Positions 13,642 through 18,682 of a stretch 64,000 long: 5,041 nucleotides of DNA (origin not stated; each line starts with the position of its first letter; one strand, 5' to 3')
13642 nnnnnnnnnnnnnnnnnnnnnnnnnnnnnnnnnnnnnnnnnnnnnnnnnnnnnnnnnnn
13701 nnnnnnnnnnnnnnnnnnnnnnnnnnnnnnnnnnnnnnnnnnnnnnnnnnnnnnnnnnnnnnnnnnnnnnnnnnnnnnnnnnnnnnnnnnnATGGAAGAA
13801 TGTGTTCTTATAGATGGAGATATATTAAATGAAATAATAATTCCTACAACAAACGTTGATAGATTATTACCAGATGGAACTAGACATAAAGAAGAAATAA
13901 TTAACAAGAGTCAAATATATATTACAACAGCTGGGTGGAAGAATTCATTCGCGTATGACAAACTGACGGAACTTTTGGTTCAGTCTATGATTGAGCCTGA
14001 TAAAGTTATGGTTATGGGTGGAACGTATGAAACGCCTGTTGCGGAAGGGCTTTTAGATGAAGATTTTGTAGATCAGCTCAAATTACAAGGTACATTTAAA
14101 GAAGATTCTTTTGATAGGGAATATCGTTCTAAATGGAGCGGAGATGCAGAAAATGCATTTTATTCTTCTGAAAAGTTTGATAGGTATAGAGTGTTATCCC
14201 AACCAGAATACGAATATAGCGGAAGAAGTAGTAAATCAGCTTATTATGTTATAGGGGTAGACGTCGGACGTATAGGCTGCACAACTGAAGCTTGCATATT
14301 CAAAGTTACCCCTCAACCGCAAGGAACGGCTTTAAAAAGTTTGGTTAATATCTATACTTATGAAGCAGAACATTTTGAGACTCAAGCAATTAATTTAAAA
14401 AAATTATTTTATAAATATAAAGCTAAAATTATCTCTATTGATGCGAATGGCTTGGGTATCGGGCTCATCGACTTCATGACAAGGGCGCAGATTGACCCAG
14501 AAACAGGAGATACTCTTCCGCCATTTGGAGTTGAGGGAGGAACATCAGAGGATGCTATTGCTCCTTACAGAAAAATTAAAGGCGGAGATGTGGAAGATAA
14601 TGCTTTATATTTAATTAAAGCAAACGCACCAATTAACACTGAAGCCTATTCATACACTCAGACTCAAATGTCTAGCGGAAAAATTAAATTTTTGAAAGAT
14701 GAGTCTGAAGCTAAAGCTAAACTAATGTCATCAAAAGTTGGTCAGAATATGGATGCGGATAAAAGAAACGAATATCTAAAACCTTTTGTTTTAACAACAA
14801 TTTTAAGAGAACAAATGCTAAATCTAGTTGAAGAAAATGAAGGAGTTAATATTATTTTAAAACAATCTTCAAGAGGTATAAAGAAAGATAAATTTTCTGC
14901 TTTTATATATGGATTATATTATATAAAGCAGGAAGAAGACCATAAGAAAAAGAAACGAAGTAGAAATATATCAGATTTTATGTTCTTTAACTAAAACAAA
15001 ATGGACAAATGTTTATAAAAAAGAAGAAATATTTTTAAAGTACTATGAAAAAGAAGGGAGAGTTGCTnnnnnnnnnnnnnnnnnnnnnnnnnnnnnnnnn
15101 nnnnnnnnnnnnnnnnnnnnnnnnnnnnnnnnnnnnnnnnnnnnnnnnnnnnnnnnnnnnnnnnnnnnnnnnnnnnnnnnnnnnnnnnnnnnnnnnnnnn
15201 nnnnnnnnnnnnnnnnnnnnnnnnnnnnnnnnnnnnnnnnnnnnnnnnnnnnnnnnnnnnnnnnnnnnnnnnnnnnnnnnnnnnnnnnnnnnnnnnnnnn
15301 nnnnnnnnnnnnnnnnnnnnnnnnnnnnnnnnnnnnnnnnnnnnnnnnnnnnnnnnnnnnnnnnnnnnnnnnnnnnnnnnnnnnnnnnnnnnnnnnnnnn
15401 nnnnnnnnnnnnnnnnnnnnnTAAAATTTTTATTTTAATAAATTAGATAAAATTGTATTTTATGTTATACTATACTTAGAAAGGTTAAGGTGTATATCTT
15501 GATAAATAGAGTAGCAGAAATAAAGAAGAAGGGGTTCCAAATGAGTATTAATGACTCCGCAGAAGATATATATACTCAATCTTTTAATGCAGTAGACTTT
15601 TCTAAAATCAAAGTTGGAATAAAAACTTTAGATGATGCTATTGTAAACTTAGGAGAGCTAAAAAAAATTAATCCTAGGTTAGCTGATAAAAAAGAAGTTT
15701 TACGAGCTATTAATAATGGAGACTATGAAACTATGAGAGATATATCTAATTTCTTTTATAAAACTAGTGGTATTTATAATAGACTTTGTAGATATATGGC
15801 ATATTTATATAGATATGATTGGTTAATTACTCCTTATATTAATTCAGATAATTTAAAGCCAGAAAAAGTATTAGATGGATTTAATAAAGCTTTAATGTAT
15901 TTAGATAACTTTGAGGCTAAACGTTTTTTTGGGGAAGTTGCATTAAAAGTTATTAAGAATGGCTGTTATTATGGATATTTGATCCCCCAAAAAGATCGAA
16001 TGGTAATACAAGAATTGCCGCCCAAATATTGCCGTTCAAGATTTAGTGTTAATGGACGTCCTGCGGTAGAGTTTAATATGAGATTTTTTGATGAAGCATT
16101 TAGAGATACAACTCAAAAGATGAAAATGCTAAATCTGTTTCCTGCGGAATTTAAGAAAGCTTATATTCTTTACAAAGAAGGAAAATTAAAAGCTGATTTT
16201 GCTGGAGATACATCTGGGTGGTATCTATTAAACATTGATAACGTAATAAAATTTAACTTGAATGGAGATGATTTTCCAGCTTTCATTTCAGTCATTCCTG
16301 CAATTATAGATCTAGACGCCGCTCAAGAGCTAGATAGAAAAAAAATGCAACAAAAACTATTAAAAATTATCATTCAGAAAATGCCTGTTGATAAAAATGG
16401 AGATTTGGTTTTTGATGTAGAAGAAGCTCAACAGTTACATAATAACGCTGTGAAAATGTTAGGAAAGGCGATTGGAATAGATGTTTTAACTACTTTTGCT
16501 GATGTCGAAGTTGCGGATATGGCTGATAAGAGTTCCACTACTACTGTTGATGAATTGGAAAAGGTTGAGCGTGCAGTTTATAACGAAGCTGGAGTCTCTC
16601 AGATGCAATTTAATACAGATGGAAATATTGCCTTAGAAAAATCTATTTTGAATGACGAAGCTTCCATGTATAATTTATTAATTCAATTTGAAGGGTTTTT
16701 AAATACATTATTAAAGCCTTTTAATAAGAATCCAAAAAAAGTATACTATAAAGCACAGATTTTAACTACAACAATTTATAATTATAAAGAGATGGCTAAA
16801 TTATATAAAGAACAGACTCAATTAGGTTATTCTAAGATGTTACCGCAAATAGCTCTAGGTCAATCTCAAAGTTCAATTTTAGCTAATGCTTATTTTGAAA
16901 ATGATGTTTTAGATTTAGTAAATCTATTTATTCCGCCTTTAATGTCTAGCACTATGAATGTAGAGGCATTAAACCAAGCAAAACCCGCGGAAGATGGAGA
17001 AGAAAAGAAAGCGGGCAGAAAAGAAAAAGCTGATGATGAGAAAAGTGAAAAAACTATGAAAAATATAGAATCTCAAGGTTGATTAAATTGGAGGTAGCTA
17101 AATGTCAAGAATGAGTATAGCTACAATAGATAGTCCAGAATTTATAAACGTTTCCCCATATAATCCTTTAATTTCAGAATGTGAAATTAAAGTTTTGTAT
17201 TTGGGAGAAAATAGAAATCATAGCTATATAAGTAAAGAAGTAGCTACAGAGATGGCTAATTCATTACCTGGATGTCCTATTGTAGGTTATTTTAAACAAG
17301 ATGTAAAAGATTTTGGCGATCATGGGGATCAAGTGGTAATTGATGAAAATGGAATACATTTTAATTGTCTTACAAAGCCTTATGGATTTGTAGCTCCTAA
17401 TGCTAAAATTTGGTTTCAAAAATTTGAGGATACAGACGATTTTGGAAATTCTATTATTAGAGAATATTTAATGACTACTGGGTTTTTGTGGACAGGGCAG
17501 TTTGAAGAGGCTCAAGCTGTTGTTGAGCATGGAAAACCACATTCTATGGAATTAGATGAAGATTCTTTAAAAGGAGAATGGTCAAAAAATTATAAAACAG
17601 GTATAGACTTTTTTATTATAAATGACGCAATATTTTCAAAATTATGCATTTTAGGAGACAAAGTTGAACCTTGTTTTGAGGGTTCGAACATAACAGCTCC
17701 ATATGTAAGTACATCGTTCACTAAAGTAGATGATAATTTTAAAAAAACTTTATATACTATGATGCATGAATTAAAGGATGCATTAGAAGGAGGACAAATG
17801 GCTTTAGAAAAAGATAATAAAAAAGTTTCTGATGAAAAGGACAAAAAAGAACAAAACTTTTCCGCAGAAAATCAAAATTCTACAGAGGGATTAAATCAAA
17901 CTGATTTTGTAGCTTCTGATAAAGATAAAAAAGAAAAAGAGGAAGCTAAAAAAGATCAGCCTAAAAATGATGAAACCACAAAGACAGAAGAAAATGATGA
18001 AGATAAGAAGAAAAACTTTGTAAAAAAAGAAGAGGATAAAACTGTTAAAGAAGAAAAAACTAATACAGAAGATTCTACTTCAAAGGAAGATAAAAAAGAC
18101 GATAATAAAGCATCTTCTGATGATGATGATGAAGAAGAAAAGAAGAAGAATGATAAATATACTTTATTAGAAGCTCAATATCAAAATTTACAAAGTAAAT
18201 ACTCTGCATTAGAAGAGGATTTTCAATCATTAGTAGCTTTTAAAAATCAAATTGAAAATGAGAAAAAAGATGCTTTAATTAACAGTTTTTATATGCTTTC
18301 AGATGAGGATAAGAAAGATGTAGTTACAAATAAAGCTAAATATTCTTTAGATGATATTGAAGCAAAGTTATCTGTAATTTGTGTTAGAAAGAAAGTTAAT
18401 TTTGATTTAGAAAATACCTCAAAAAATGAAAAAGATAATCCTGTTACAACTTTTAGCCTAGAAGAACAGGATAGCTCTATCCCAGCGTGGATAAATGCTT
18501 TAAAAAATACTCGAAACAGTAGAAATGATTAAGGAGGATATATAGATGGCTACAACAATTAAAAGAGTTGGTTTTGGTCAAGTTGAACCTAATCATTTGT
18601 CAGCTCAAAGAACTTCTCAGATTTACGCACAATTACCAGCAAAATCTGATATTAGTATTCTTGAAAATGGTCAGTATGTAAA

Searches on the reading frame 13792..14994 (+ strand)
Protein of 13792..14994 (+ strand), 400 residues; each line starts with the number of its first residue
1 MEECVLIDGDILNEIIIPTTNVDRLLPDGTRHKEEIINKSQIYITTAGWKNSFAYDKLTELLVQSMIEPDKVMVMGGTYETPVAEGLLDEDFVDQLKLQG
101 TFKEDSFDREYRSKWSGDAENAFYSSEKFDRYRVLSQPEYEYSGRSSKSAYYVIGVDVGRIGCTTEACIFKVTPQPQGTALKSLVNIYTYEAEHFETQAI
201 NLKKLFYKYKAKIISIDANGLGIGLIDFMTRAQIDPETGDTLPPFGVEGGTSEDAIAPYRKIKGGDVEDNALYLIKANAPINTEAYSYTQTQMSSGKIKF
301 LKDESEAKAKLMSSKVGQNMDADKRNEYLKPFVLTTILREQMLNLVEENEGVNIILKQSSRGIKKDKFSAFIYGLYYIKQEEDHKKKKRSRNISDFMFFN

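Call 10: search_protein_families(library=pfam, proteins=[window:13792-14994:+], max_evalue=0.01)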
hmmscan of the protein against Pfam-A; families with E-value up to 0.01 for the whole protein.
window:13792-14994:+ (400 aa): 0 families

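Call 11: search_protein_families(library=phrogs, proteins=[window:13792-14994:+], max_evalue=0.001)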
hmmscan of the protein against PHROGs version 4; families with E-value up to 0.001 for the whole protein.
window:13792-14994:+ (400 aa): 3 families
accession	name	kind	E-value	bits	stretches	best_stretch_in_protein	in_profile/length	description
phrog_24618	-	unknown function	1.4e-45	156.7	1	170-400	2-230/230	-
phrog_26582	-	unknown function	2.9e-09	37.7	1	73-394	20-349/363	-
phrog_5909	-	head and packaging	4.9e-09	36.7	1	78-231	34-184/285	terminase large subunit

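Call 80: search_solved_structures(query=window:13792-14994:+, max_evalue=1)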
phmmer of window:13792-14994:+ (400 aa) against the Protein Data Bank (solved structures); distinct sequences matched with E-value up to 1: 3.
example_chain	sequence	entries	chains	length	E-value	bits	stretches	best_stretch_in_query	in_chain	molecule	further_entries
4kvg_B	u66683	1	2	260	0.43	12.8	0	94-147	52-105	Amyloid beta A4 precursor protein-binding family B member 1-interacting protein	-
6olu_A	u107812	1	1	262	0.44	12.7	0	94-147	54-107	Amyloid beta A4 precursor protein-binding family B member 1-interacting protein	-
3tca_A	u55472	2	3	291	0.45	12.7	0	94-147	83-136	Amyloid beta A4 precursor protein-binding family B member 1-interacting protein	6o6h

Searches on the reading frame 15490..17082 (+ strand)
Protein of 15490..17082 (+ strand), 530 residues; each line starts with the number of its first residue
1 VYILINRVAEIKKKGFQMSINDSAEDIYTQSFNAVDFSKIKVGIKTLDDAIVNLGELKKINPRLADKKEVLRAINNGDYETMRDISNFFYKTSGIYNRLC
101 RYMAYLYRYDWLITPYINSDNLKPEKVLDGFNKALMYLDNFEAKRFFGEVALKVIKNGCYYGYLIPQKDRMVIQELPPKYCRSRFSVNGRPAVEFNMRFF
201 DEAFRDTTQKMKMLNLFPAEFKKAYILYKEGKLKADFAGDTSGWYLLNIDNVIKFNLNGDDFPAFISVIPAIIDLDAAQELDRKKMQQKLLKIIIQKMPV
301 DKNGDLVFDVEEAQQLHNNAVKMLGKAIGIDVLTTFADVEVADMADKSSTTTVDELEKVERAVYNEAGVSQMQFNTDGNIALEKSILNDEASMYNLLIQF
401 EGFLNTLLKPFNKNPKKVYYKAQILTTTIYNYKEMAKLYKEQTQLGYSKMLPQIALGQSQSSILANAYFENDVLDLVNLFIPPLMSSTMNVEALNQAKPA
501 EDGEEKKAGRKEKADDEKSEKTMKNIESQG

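Call 10: search_protein_families(library=pfam, proteins=[window:15490-17082:+], max_evalue=0.01)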
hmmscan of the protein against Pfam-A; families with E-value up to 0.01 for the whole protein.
window:15490-17082:+ (530 aa): 0 families

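Call 11: search_protein_families(library=phrogs, proteins=[window:15490-17082:+], max_evalue=0.001)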
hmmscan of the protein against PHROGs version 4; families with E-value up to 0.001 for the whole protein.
window:15490-17082:+ (530 aa): 1 family
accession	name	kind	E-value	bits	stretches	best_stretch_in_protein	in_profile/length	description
phrog_2739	-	head and packaging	1e-78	266.2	1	68-521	54-500/501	portal protein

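Call 23: search_dna_similar(query=window:15490-17082:+, collection=phages, mode=protein, max_rows=15)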
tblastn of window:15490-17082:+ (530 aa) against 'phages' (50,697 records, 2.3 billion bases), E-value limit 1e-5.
Records with a match: 69; places in all: 69; records where one place covers at least 80% of the query: 15.
Best place of each record, by identity: 60-80% 1; <60% 68.
By first word of the organism name: Bacillus 36; Enterococcus 7; Clostridioides 6; Mammaliicoccus 4; Staphylococcus 4; Lactococcus 3; Bacteriophage 2; Brevibacillus 2; Clostridium 2; Phage 1; and 2 more.
By host as written in the record: Bacillus anthracis Sterne 10; Bacillus anthracis 7; Bacillus cereus 7; - 4; Enterococcus faecium 4; Clostridioides difficile 3; Enterococcus faecalis 2; Bacillus subtilis BEST7003 2; and 23 more.
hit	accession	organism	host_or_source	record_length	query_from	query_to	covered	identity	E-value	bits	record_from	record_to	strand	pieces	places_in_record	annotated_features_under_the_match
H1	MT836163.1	Bacteriophage sp.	human fecal samples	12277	4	528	99%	75.8%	0e+0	768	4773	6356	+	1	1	record has no annotation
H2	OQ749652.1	Phage Phass-1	human gut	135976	69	498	81%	39.3%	8e-94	319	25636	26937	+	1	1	hypothetical protein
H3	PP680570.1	Enterococcus phage VRE9_4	Enterococcus faecium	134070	67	487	79%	31.9%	1e-54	204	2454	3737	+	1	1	portal protein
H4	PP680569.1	Enterococcus phage VRE9_3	Enterococcus faecium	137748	67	487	79%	31.7%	5e-54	202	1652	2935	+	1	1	portal protein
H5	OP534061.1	Enterococcus phage H1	Enterococcus faecium 374iF1 (22)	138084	67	487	79%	31.7%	5e-54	202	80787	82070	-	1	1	hypothetical protein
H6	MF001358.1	Enterococcus phage EF1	Enterococcus faecalis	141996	67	487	79%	31.7%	5e-54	202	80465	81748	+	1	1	hypothetical protein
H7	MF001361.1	Enterococcus phage EF5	Enterococcus faecalis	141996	67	487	79%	31.7%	5e-54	202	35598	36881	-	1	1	hypothetical protein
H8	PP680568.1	Enterococcus phage VRE9_2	Enterococcus faecium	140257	67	487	79%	31.5%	8e-54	202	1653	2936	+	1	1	portal protein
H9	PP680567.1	Enterococcus phage VRE9_1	Enterococcus faecium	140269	67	487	79%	31.5%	8e-54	202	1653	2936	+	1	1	portal protein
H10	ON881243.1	Bacillus phage PK-3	Bacillus sp.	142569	33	497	88%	25.4%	8e-25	115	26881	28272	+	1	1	hypothetical protein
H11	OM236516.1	Bacillus phage FADO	Bacillus subtilis BEST7003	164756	33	497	88%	25.4%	2e-24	114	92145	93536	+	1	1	hypothetical protein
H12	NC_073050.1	Bacillus phage FADO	Bacillus subtilis BEST7003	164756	33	497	88%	25.4%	2e-24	114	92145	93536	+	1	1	hypothetical protein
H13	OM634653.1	Bacillus phage vB_BsuS_PJN02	Bacillus subtilis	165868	33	497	88%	25.4%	2e-24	114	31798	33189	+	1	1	portal protein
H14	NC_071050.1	Bacillus phage vB_BsuS_PJN02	Bacillus subtilis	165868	33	497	88%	25.4%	2e-24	114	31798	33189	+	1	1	portal protein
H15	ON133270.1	Bacillus phage 2S-4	Rosselomorea vietnamensis FJAT-46955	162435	33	497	88%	25.2%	1e-23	111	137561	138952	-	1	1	none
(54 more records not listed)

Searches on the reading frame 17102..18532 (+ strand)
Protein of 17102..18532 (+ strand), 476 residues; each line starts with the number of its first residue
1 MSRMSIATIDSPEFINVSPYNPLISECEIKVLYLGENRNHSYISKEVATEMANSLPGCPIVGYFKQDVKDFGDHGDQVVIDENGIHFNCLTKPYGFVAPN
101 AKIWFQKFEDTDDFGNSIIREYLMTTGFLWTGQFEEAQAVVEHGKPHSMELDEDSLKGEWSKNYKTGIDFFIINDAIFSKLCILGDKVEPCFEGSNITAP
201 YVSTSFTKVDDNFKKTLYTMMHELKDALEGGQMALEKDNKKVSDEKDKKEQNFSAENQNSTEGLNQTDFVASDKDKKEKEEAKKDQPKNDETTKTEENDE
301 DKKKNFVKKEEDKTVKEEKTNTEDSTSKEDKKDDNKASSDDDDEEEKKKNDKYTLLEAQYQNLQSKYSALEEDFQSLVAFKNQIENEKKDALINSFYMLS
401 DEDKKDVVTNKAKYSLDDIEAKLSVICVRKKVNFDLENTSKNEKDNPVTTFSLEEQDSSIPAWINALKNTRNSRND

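Call 10: search_protein_families(library=pfam, proteins=[window:17102-18532:+], max_evalue=0.01)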
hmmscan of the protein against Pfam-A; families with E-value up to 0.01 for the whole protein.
window:17102-18532:+ (476 aa): 0 families

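Call 11: search_protein_families(library=phrogs, proteins=[window:17102-18532:+], max_evalue=0.001)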
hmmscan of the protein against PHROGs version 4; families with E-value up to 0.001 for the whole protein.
window:17102-18532:+ (476 aa): 1 family
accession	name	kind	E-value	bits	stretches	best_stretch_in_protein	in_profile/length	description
phrog_3313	-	unknown function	1e-49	170.9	1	14-468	13-476/480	-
